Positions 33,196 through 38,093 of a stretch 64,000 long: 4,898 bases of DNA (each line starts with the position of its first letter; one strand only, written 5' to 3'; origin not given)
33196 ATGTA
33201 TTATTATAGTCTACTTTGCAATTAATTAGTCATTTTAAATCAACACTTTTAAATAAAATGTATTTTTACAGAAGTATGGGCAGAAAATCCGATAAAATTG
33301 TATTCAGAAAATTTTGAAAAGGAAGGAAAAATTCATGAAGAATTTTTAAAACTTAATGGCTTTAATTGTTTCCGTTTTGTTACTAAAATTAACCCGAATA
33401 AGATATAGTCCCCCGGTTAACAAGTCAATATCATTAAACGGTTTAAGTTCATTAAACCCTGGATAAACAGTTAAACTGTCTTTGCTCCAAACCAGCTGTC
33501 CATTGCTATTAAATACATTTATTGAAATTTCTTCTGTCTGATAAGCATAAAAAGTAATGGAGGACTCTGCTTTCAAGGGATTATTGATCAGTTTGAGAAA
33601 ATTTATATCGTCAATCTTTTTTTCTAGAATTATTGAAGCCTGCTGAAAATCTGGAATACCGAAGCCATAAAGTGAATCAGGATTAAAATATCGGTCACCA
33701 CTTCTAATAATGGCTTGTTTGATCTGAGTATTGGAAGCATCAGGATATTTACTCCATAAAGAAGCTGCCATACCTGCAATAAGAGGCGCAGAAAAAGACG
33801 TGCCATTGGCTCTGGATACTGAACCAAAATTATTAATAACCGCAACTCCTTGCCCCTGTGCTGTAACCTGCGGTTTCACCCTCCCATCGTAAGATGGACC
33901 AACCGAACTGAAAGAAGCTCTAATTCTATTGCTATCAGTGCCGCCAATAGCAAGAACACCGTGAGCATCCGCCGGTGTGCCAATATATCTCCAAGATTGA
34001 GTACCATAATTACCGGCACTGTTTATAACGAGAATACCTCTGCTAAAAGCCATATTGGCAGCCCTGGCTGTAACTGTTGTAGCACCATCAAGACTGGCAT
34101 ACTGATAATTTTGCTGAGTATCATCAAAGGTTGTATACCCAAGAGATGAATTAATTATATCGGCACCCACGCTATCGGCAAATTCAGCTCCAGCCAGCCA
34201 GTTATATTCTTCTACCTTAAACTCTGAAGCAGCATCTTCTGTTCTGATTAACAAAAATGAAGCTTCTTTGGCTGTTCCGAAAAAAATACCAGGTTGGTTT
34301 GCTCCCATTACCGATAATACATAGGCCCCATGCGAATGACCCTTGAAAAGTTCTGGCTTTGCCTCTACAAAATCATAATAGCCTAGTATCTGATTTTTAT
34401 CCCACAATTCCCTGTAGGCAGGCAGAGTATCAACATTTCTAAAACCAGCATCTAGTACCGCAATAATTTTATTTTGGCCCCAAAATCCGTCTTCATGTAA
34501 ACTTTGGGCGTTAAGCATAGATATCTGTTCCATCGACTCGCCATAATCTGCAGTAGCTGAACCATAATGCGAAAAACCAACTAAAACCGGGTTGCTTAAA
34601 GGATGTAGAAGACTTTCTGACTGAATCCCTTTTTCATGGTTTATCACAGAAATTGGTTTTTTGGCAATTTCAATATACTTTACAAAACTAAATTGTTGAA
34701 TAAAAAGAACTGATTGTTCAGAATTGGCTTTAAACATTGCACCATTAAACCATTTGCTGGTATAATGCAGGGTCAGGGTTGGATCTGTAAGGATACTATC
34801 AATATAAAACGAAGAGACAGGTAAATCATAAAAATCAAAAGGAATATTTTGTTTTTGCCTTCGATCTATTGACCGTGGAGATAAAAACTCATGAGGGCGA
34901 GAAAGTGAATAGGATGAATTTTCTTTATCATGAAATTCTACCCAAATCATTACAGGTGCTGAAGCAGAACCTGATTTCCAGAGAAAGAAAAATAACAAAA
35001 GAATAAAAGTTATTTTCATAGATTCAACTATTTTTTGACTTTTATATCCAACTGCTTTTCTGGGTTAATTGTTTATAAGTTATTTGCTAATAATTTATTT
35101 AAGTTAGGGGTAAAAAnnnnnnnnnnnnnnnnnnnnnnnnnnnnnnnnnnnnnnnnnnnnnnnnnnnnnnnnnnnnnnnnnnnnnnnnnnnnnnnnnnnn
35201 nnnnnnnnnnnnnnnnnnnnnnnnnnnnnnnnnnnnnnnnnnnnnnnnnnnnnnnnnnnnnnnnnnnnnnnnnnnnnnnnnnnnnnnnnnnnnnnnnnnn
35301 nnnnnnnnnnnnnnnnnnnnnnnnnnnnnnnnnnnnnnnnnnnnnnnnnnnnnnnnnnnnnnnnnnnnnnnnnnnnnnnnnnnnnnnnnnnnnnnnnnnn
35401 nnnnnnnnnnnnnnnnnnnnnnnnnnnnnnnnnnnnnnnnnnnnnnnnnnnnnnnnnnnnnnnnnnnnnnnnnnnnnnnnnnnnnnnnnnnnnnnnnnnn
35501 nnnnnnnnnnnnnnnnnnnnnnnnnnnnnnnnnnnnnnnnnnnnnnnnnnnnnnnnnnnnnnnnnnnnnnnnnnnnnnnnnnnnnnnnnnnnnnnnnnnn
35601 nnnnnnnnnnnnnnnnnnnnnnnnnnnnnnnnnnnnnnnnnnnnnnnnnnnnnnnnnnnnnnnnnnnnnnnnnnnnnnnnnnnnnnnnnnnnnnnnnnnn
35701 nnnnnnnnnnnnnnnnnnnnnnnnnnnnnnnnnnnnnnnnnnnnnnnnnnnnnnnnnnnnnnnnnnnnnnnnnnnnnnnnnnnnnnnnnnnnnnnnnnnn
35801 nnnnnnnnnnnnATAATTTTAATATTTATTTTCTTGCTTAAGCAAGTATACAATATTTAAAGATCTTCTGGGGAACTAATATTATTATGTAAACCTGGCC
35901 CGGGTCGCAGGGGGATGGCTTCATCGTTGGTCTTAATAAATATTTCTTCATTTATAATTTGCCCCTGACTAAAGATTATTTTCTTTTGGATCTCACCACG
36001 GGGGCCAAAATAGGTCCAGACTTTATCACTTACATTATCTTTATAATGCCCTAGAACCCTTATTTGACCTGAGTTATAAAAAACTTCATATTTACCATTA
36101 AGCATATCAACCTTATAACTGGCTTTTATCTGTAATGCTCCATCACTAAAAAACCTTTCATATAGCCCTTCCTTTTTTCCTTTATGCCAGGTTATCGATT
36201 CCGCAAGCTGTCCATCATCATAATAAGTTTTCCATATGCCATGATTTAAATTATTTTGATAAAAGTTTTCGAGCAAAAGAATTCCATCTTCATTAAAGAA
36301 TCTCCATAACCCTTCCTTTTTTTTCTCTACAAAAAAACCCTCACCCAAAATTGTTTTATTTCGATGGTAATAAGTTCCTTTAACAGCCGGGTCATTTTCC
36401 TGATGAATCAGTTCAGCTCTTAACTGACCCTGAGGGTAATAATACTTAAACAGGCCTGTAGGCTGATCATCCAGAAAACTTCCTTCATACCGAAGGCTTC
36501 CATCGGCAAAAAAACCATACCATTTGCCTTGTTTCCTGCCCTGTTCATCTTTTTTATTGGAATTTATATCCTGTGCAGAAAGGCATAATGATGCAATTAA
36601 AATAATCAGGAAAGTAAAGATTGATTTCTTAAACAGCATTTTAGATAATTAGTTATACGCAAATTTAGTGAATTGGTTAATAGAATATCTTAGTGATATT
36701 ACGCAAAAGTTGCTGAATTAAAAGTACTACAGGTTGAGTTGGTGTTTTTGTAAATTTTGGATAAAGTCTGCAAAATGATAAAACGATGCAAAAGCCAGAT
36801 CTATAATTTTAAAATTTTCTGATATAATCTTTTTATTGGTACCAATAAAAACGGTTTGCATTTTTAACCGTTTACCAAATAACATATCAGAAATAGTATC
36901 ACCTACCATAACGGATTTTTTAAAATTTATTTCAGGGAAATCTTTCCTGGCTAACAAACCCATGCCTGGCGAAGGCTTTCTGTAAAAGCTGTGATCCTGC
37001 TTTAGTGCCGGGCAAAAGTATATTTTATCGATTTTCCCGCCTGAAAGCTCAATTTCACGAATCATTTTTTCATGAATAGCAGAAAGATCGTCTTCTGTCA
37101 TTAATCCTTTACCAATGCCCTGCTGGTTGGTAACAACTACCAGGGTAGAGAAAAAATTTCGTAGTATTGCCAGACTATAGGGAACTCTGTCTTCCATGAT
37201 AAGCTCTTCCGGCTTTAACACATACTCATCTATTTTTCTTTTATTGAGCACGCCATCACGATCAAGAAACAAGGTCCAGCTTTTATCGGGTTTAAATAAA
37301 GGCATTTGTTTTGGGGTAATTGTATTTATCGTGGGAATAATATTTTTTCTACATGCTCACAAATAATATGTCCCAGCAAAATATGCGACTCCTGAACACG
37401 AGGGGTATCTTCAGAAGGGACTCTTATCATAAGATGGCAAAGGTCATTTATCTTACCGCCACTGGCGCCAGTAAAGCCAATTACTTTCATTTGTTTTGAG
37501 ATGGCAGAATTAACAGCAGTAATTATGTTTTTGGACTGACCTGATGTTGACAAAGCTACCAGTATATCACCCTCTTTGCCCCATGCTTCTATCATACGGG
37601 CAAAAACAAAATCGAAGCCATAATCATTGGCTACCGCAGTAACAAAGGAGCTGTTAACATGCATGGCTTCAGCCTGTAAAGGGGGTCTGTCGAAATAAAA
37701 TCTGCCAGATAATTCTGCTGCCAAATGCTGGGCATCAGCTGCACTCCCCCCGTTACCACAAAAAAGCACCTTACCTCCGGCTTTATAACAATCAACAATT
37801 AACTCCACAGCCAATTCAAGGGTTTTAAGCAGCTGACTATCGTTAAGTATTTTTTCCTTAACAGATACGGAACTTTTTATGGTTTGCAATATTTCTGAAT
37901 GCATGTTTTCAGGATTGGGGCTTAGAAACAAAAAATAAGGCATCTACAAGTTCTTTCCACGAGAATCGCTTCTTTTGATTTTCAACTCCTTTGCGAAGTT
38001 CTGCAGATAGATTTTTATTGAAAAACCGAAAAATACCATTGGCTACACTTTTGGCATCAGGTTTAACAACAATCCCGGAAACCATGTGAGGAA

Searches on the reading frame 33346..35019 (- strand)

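Call 66: search_protein_families(library=pfam, proteins=[window:33346-35019:-], max_evalue=0.00001)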
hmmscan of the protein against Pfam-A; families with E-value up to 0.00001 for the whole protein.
window:33346-35019:- (557 aa): 1 family
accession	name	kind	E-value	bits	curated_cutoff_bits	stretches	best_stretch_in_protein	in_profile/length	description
PF00082.27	Peptidase_S8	-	7e-36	124.4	21.8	1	181-454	1-288/288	Subtilase family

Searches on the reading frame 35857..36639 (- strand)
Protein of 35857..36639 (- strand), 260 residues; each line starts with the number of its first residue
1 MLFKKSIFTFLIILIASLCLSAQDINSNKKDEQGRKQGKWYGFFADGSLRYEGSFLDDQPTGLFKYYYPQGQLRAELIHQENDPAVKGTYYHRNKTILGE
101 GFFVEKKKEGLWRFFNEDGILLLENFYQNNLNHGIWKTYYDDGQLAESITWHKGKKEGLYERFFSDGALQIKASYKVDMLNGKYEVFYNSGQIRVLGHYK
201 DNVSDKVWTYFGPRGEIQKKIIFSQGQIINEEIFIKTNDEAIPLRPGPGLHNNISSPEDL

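Call 66: search_protein_families(library=pfam, proteins=[window:35857-36639:-], max_evalue=0.00001)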
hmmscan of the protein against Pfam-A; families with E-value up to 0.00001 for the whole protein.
window:35857-36639:- (260 aa): 1 family
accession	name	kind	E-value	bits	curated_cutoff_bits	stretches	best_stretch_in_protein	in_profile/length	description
PF07661.19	MORN_2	-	1.8e-23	80.3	29.6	0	133-151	2-20/22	MORN repeat variant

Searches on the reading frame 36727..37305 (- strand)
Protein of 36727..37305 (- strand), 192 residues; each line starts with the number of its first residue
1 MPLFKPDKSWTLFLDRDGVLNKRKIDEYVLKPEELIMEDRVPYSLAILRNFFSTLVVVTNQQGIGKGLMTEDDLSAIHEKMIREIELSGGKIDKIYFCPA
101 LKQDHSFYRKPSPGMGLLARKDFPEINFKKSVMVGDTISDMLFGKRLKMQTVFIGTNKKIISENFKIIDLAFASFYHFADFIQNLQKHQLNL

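Call 66: search_protein_families(library=pfam, proteins=[window:36727-37305:-], max_evalue=0.00001)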
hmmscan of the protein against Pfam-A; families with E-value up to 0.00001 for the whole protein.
window:36727-37305:- (192 aa): 2 families
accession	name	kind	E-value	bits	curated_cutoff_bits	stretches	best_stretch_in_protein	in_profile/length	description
PF08645.17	PNK3P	-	1.8e-09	37.9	22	1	35-175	28-149/161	Polynucleotide kinase 3 phosphatase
PF13242.12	Hydrolase_like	-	5.7e-08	33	22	1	108-158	2-52/75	HAD-hyrolase-like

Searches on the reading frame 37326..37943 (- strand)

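Call 66: search_protein_families(library=pfam, proteins=[window:37326-37943:-], max_evalue=0.00001)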
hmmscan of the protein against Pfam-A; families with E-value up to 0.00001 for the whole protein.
window:37326-37943:- (205 aa): 2 families
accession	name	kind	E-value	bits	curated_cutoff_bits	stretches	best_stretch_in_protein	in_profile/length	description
PF13580.11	SIS_2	-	1.2e-26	93.8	27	1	39-159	18-138/138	SIS domain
PF01380.27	SIS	-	3.1e-06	27.5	25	0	123-179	52-108/131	SIS domain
